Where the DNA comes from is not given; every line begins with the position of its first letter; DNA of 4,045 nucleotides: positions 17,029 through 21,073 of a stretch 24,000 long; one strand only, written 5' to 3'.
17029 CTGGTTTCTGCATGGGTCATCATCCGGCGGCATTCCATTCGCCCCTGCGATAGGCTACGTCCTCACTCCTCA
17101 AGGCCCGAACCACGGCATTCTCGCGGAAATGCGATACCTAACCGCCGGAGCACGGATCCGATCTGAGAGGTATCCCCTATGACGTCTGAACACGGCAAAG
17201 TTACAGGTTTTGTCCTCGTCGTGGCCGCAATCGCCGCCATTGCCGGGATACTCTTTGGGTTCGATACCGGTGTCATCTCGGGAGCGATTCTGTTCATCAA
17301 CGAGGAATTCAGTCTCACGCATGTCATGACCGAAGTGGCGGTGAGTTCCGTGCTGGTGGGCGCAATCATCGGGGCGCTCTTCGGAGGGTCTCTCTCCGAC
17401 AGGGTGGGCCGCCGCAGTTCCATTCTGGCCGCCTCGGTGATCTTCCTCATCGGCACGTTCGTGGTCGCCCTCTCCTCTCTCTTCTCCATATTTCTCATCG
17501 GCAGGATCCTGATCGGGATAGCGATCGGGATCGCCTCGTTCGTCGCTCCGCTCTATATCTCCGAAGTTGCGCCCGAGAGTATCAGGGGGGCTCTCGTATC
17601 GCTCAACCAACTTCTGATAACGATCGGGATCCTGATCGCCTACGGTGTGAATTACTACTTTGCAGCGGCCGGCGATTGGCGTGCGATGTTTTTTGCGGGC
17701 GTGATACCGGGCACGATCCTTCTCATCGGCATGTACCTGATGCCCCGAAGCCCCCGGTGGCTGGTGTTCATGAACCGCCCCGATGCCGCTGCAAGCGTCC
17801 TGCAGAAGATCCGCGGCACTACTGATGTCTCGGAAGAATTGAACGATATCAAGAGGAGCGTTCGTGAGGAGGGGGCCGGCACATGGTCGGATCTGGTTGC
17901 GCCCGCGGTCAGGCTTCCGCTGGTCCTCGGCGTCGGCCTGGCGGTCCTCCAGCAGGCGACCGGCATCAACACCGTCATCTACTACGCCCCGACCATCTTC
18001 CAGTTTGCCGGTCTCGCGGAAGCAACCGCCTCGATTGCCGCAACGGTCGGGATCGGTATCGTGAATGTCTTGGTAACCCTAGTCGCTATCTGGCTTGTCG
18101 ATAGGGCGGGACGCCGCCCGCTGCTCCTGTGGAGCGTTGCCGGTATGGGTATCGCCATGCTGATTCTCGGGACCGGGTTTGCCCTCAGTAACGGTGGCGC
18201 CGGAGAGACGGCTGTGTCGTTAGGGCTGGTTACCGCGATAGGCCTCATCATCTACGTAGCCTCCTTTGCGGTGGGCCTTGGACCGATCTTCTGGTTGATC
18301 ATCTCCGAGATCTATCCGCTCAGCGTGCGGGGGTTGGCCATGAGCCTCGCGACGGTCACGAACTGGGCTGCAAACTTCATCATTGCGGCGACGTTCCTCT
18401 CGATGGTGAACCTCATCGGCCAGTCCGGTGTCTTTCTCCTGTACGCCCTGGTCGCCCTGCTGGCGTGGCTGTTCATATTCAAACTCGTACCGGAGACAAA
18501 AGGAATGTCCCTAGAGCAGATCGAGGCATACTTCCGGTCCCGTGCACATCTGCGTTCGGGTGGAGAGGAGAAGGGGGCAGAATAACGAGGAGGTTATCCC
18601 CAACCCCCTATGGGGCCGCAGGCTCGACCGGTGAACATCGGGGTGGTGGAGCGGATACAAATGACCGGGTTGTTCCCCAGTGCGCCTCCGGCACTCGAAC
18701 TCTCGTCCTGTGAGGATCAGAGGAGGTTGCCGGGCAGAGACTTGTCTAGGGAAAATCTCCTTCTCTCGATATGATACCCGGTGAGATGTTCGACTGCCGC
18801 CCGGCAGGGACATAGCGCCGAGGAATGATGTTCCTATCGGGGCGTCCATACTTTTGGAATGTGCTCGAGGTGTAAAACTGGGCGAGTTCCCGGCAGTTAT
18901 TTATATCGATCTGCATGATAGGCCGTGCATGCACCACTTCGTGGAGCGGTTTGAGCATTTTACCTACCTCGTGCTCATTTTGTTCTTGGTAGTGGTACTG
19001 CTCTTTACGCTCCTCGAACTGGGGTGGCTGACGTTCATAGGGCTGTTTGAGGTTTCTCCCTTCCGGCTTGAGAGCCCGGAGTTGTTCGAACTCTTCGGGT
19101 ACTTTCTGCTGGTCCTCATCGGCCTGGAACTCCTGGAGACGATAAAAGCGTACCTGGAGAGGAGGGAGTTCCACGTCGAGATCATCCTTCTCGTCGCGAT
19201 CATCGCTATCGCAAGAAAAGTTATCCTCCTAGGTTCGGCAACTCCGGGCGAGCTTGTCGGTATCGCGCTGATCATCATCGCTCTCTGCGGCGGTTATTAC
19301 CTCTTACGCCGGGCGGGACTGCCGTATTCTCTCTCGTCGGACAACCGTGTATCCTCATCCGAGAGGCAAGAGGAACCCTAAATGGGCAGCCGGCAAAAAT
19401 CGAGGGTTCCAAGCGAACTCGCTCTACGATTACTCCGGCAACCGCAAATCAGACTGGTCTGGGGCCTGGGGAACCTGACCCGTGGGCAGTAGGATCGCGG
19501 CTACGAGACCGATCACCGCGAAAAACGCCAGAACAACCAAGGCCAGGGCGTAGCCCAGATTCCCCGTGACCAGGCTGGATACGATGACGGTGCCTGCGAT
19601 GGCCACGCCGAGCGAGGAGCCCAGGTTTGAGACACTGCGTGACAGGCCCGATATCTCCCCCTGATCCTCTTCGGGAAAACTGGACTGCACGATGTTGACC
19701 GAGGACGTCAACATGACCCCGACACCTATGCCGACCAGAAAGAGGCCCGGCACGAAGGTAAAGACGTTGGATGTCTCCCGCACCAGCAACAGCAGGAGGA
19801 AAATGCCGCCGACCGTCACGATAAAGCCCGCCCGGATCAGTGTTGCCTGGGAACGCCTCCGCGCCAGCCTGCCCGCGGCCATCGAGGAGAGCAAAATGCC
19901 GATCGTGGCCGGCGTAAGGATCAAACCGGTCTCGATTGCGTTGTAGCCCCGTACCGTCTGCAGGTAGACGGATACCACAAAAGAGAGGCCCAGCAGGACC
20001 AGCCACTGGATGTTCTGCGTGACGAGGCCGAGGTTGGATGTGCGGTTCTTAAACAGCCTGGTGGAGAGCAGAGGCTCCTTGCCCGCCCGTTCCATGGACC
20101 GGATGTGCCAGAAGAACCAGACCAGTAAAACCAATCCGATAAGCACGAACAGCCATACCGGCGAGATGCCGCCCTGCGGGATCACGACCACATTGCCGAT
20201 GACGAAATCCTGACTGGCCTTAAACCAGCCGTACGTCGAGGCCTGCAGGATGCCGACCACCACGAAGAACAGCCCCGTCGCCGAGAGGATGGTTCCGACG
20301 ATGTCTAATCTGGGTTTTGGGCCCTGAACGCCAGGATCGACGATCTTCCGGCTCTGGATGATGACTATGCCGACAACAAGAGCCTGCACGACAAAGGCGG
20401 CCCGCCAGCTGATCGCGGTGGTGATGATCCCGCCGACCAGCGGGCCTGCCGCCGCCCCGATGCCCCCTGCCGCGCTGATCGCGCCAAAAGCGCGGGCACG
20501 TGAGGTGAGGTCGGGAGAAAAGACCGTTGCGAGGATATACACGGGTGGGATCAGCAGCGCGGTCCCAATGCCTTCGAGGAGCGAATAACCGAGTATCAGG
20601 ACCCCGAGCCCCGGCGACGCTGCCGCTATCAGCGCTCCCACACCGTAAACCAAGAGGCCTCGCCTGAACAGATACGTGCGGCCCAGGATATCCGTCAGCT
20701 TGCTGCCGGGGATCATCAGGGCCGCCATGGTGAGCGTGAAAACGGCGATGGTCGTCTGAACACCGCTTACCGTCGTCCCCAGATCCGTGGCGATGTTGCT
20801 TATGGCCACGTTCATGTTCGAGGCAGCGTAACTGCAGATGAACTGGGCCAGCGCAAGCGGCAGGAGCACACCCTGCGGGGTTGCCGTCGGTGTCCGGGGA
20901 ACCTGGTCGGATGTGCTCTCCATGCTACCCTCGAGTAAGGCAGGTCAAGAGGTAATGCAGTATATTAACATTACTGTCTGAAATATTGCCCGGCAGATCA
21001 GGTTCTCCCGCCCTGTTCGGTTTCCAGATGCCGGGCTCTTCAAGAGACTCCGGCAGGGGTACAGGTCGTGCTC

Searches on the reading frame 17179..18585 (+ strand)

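Call 57: search_protein_families(library=pfam, proteins=[window:17179-18585:+], max_evalue=0.001)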
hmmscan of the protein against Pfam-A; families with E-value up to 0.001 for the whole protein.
window:17179-18585:+ (468 aa): 3 families
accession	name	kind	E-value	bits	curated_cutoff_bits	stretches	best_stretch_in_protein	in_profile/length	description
PF00083.30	Sugar_tr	-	4.2e-126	421.9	22.3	1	15-452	1-452/452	Sugar (and other) transporter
PF07690.21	MFS_1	-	1.2e-33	117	33.4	2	20-350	2-306/347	Major Facilitator Superfamily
PF06609.19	TRI12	-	4.8e-07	29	23.2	1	60-191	89-221/599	Fungal trichothecene efflux pump (TRI12)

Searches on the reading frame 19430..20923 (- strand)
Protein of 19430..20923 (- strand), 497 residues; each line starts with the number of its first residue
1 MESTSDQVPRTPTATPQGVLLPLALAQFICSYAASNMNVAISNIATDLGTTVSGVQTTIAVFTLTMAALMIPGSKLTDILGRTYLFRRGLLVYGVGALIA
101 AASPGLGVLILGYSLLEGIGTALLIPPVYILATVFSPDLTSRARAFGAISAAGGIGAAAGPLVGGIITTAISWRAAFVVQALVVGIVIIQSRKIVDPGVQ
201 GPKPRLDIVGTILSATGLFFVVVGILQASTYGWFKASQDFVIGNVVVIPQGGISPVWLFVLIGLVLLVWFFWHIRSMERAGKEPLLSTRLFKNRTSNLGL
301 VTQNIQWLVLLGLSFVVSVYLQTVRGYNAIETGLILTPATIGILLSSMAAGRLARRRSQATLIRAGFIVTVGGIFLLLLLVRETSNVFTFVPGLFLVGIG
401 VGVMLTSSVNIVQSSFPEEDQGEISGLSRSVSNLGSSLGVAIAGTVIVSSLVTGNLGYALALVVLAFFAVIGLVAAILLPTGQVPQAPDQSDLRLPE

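Call 57: search_protein_families(library=pfam, proteins=[window:19430-20923:-], max_evalue=0.001)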
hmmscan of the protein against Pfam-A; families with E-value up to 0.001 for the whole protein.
window:19430-20923:- (497 aa): 1 family
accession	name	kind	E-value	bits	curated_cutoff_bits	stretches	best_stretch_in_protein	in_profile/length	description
PF07690.21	MFS_1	-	5.8e-43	147.6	33.4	2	23-196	1-176/347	Major Facilitator Superfamily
